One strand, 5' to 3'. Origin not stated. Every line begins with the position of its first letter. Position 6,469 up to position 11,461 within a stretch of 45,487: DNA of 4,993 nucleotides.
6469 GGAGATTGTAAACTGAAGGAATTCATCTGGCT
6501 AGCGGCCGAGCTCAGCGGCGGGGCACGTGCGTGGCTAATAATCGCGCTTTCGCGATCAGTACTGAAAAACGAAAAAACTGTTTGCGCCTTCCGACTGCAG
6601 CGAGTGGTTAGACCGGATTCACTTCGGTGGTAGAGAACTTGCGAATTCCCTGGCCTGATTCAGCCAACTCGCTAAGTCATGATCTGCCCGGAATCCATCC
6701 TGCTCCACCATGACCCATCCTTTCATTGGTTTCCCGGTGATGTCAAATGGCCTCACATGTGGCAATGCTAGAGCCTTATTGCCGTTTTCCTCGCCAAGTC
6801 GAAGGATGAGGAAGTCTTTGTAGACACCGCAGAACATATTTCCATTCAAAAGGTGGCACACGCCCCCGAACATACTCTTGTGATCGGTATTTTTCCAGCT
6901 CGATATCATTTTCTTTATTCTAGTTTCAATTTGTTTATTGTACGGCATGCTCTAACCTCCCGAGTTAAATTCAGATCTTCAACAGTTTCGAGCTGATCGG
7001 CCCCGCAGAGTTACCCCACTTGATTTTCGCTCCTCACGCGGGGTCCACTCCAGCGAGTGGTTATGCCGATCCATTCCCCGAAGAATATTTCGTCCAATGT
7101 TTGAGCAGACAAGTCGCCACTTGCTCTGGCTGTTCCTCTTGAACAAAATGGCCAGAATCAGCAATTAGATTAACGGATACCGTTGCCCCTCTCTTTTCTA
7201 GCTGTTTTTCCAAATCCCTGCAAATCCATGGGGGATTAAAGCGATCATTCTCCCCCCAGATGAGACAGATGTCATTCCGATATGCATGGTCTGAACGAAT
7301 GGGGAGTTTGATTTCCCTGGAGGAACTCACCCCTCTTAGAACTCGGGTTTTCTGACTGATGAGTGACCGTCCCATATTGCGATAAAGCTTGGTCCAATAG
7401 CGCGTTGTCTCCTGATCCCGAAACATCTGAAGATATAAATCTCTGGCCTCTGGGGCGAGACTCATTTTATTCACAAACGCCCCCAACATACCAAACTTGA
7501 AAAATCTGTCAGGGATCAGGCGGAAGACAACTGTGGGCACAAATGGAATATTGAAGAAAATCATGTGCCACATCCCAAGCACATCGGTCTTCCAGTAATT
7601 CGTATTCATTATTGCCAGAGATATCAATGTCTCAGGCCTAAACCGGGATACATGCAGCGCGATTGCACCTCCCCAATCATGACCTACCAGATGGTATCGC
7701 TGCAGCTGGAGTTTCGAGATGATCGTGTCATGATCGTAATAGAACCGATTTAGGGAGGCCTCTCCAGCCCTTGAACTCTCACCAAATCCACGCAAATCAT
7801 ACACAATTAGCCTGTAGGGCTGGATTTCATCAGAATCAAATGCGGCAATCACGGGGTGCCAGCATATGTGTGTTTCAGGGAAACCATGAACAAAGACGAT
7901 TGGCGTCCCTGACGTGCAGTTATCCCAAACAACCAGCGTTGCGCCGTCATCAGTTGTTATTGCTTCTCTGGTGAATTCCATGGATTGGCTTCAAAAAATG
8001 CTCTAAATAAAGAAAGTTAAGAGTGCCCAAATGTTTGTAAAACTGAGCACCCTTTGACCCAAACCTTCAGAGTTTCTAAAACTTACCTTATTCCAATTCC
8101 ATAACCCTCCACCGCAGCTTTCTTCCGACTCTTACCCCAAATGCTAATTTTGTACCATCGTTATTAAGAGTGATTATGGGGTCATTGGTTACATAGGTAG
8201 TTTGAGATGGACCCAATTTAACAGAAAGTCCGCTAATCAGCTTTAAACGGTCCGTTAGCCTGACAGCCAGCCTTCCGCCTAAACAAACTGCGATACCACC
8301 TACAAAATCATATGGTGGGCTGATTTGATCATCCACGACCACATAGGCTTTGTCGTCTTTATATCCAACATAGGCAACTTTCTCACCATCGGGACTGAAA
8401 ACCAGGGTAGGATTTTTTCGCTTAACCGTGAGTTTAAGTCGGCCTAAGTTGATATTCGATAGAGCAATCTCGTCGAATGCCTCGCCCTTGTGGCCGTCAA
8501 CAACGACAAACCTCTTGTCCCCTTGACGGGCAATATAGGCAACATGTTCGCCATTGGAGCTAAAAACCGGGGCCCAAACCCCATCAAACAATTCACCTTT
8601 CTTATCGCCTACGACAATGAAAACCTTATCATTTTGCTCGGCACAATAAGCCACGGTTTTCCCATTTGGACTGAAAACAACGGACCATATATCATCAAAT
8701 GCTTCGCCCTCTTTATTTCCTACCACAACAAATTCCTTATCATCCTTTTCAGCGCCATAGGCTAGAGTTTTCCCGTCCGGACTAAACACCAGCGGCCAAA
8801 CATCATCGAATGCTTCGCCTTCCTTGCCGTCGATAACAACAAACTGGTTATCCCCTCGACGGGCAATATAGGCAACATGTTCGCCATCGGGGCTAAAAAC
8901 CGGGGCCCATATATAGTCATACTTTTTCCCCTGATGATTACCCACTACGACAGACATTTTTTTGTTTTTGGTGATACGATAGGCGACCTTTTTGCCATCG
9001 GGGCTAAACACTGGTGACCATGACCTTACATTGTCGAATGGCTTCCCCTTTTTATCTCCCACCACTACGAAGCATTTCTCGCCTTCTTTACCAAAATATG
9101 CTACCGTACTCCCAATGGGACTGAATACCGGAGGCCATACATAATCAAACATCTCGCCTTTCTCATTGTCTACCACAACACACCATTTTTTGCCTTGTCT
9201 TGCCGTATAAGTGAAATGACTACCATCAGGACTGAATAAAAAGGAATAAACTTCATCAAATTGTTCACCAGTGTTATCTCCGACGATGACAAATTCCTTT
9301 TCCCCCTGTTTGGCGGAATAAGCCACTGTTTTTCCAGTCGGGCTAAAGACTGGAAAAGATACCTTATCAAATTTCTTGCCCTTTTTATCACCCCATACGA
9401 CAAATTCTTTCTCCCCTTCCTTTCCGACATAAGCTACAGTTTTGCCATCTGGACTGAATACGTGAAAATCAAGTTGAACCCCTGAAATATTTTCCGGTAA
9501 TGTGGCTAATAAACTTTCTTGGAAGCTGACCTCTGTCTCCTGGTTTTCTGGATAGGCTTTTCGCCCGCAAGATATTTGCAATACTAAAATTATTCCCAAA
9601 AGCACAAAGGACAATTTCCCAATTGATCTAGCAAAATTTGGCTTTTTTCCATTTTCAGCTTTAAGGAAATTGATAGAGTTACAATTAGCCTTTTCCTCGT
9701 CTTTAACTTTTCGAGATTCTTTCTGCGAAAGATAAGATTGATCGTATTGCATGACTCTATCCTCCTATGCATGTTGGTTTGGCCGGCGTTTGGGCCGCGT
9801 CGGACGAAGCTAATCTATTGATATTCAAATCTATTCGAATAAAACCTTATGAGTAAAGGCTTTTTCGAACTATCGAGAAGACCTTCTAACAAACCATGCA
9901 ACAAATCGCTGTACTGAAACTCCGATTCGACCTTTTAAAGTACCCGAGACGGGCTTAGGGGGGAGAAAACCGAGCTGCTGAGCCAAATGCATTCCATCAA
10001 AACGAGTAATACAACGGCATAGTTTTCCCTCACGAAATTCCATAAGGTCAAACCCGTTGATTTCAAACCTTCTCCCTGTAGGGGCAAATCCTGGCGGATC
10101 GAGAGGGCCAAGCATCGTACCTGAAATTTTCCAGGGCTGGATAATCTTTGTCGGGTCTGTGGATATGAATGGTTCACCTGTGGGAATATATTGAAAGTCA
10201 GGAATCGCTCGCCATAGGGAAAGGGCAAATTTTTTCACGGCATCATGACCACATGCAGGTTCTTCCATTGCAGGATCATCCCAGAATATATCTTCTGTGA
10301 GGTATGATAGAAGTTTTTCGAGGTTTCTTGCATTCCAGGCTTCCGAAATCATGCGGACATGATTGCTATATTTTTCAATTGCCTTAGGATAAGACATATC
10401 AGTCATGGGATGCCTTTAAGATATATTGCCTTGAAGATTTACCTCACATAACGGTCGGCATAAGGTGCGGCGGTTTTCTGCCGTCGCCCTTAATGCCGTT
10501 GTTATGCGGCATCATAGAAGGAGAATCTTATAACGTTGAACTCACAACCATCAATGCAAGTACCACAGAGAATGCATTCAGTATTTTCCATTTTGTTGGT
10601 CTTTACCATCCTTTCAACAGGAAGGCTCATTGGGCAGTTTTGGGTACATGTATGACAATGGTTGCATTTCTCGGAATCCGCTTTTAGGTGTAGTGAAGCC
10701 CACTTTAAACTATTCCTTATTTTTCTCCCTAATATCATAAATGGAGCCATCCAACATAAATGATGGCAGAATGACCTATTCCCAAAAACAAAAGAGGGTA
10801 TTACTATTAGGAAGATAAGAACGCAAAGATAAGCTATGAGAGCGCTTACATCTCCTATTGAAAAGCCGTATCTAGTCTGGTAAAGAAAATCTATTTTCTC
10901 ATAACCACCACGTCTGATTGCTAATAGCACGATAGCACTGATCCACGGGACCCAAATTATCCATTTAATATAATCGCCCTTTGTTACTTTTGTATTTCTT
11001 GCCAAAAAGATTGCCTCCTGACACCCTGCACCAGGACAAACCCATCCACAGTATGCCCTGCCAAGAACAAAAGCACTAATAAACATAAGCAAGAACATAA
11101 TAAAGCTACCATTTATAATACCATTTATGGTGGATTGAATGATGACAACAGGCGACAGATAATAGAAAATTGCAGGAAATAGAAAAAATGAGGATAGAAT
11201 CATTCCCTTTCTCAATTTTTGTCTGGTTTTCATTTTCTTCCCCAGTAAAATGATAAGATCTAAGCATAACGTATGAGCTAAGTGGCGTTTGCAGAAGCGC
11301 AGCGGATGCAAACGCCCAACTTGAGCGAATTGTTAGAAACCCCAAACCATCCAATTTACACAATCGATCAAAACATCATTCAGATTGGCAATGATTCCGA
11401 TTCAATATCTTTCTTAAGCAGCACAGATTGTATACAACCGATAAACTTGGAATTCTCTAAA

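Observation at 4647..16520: Complete sedentary chromosomal integron with an ~11 kb cassette array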

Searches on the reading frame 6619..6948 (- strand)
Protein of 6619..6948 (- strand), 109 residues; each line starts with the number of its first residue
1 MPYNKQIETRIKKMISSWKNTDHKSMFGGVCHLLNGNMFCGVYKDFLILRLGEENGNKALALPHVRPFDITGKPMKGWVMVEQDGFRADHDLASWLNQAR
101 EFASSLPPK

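Call 4: search_protein_families(library=pfam, proteins=[window:6619-6948:-], max_evalue=0.001)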
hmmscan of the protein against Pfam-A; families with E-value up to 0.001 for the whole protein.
window:6619-6948:- (109 aa): 1 family
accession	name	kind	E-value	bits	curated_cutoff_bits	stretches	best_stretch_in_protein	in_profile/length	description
PF04993.18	TfoX_N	-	3e-15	56.5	30.1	1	15-103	3-91/91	TfoX N-terminal domain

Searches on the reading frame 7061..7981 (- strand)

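Call 4: search_protein_families(library=pfam, proteins=[window:7061-7981:-], max_evalue=0.001)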
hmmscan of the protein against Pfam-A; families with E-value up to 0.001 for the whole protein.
window:7061-7981:- (306 aa): 3 families
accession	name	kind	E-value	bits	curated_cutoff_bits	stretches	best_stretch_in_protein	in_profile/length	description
PF00561.26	Abhydrolase_1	-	2.5e-25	90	25.8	1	27-285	2-245/245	alpha/beta hydrolase fold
PF12697.13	Abhydrolase_6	-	6.2e-23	83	26.3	1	28-289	1-215/217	Alpha/beta hydrolase family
PF12146.15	Hydrolase_4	-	3.8e-09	36.7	27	1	28-262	7-218/239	Serine aminopeptidase, S33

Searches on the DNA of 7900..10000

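Call 51: search_with_rna_model(model_id=R2, source=window, start=7900, end=10000, filters=off, max_evalue=10, show_alignments=4)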
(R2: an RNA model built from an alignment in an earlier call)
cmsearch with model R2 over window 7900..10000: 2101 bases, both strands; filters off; matches with E-value up to 10: 8.
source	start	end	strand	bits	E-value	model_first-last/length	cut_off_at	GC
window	8831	8853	+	9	0.24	1-63/63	no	0.39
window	8831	8853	-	5.2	1.9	1-63/63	no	0.39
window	8216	8260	+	3.5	5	1-63/63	no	0.42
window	7927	7962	-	3.3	5.6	1-63/63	no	0.47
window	8231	8260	-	3.3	5.7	1-63/63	no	0.5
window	8099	8166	-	3.2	6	1-63/63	no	0.44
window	8723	8773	-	2.4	9.2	1-63/63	no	0.43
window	9631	9642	-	2.3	9.5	1-63/63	no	0.42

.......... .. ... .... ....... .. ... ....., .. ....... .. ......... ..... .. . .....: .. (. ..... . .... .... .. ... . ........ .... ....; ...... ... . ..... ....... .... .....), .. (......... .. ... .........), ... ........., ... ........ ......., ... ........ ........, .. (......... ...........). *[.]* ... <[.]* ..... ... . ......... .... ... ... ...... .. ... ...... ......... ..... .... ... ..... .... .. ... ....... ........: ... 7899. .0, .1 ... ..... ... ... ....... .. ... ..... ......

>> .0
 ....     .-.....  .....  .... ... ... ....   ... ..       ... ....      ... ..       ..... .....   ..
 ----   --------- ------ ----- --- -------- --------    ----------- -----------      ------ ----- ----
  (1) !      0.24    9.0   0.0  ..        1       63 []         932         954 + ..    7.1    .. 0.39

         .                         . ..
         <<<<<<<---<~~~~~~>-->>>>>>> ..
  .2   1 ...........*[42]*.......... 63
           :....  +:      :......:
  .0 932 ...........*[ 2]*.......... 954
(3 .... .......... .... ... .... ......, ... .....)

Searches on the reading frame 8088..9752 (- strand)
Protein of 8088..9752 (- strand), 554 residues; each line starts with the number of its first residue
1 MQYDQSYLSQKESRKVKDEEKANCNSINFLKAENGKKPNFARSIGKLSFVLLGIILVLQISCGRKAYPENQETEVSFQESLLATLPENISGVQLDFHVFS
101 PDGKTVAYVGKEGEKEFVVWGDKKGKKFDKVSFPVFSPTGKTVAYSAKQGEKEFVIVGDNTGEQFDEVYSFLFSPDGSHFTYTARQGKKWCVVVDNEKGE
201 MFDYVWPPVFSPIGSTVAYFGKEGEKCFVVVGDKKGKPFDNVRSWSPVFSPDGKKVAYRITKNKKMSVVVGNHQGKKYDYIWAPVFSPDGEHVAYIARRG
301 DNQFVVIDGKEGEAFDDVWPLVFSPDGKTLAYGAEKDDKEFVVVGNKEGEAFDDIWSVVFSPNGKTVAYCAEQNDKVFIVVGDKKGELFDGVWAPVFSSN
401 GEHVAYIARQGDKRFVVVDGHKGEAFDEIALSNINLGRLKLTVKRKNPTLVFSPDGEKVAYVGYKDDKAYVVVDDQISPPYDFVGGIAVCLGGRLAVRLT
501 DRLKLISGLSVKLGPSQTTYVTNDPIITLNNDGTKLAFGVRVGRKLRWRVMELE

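Call 4: search_protein_families(library=pfam, proteins=[window:8088-9752:-], max_evalue=0.001)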
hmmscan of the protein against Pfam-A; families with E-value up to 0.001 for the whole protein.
window:8088-9752:- (554 aa): 7 families
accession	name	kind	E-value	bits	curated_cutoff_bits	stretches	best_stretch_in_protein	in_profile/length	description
PF07676.18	PD40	-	1.5e-27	95.3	20.9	0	246-258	13-25/38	WD40-like Beta Propeller Repeat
PF00400.38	WD40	-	2.8e-08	34.4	27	0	353-370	12-29/39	WD domain, G-beta repeat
PF25174.1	Beta-prop_THOC3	-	5.4e-08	32.6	305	0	135-188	95-152/272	THOC3 beta-propeller domain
PF00659.24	POLO_box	-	1e-06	29.1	23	0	172-189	25-42/61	POLO box duplicated region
PF09142.17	TruB_C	-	1e-05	25.6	28.7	0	440-469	21-49/56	tRNA Pseudouridine synthase II, C terminal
PF16639.10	Apocytochr_F_N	-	0.00012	22.8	30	0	261-292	106-137/155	Apocytochrome F, N-terminal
PF19294.4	DACZ_N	-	0.00072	19.7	24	0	171-198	19-46/125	Diadenylate cyclase, N-terminal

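Call 70: find_homologous_proteins(query=window:8088-9752:-, max_evalue=1e-20)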
Query window:8088-9752:- (554 aa): 783 proteins with E <= 1e-20 among 8000 candidates; the best 120 are listed.
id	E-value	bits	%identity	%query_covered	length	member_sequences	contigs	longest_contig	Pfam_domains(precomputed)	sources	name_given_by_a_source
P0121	1.5e-113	398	42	93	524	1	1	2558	PF25174.2,PF26549.1,PF09142.18,PF23381.2,PF26550.2,PF02897.22,PF00400.39,PF07676.19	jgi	jgi:hypothetical protein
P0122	3.6e-105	371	41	56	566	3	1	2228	PF26549.1,PF07676.19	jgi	-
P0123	1.0e-103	366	39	92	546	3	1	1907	PF26549.1,PF23381.2,PF26550.2,PF07676.19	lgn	-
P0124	8.6e-98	346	39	77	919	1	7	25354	PF10647.16,PF26549.1,PF26550.2,PF07676.19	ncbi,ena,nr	ncbi:MAG: PD40 domain-containing protein [Planctomycetes bacterium]|nr:PD40 domain-containing protei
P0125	2.2e-96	342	35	74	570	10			PF26549.1,PF07676.19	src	-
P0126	1.3e-95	339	38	70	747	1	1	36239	PF26549.1,PF26550.2,PF07676.19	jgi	jgi:Tol biopolymer transport system component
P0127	5.2e-93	331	41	60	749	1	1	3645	PF26549.1,PF03130.23,PF26550.2,PF07676.19,PF13646.13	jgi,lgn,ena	-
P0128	2.4e-92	328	41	63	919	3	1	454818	PF25168.2,PF13360.14,PF24105.2,PF24805.2,PF24017.3,PF23342.2,PF24817.2,PF23393.3,PF23389.2,PF15492.13,PF20426.5,PF25460.2,PF00400.39,PF23749.2,PF23414.2,PF25178.1,PF23410.5,PF25174.2,PF24814.2,PF23381.2,PF25173.2,PF23383.2,PF25171.2,PF12894.14,PF25175.2,PF24796.2,PF07676.19,PF24780.2,PF23409.2,PF251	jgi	-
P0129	2.9e-91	325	36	72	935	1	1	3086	PF25174.2,PF26549.1,PF23381.2,PF26550.2,PF10584.15,PF02897.22,PF00400.39,PF07676.19,PF13646.13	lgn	-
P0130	1.3e-90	323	39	59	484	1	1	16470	PF26549.1,PF26550.2,PF07676.19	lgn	-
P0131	1.6e-87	313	40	74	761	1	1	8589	PF26549.1,PF23381.2,PF26550.2,PF02897.22,PF07676.19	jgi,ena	-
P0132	6.8e-86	307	34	60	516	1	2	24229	PF26549.1,PF00930.28,PF16639.11,PF26550.2,PF07676.19,PF05239.22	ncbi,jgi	ncbi:MAG: hypothetical protein ABSG21_02200 [Spirochaetia bacterium]|jgi:Tol biopolymer transport sy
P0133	2.5e-85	305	35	80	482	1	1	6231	PF26549.1,PF09142.18,PF26550.2,PF02897.22,PF07676.19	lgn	-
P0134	3.7e-83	298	33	70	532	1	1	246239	PF13240.12,PF12773.14,PF07676.19,PF13248.12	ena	-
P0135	3.3e-82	295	31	73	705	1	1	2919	PF26549.1,PF07676.19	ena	-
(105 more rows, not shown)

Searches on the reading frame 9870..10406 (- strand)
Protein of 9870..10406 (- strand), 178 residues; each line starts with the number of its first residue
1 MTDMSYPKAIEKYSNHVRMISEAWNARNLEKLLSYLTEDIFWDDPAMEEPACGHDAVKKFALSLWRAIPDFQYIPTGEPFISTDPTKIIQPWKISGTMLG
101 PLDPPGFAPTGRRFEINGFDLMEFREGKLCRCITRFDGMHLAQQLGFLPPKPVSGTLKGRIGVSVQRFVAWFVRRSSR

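Call 4: search_protein_families(library=pfam, proteins=[window:9870-10406:-], max_evalue=0.001)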
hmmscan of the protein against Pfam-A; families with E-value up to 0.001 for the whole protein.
window:9870-10406:- (178 aa): 2 families
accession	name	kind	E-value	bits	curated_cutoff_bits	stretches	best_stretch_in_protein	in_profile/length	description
PF07366.18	SnoaL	-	3.5e-17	62.8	28.4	1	16-145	3-126/126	SnoaL-like polyketide cyclase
PF12680.13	SnoaL_2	-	2.6e-13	50.9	27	1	18-131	2-101/102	SnoaL-like domain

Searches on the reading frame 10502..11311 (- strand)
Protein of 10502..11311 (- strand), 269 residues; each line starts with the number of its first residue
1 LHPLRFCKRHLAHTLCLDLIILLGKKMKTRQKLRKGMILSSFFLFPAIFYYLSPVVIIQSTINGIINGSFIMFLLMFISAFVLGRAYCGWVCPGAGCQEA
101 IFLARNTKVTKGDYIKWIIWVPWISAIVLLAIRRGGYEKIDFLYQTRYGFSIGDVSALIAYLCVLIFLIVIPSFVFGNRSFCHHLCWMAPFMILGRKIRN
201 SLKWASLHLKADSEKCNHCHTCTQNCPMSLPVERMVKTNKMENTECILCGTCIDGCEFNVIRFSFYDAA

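Call 4: search_protein_families(library=pfam, proteins=[window:10502-11311:-], max_evalue=0.001)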
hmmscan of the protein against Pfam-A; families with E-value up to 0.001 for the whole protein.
window:10502-11311:- (269 aa): 8 families
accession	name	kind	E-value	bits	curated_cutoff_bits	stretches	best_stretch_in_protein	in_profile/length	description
PF12801.12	Fer4_5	-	7.3e-08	32.7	22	1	70-106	6-42/48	4Fe-4S binding domain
PF13237.11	Fer4_10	-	1.5e-06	28.4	25.5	1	209-256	2-52/53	4Fe-4S dicluster domain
PF13187.11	Fer4_9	-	1.1e-05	25.8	27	1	215-259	1-50/52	4Fe-4S dicluster domain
PF00037.32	Fer4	-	1.2e-05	25.4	21.1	0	245-262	7-24/24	4Fe-4S binding domain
PF12838.12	Fer4_7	-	2.6e-05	25.1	27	0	208-228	30-50/52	4Fe-4S dicluster domain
PF13746.11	Fer4_18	-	3.2e-05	24.5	27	1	201-257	46-96/114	4Fe-4S dicluster domain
PF12797.12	Fer4_2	-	4e-05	23.7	24.5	1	210-227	4-21/22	4Fe-4S binding domain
PF12800.12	Fer4_4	-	7e-05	23.3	24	0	214-228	2-16/17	4Fe-4S binding domain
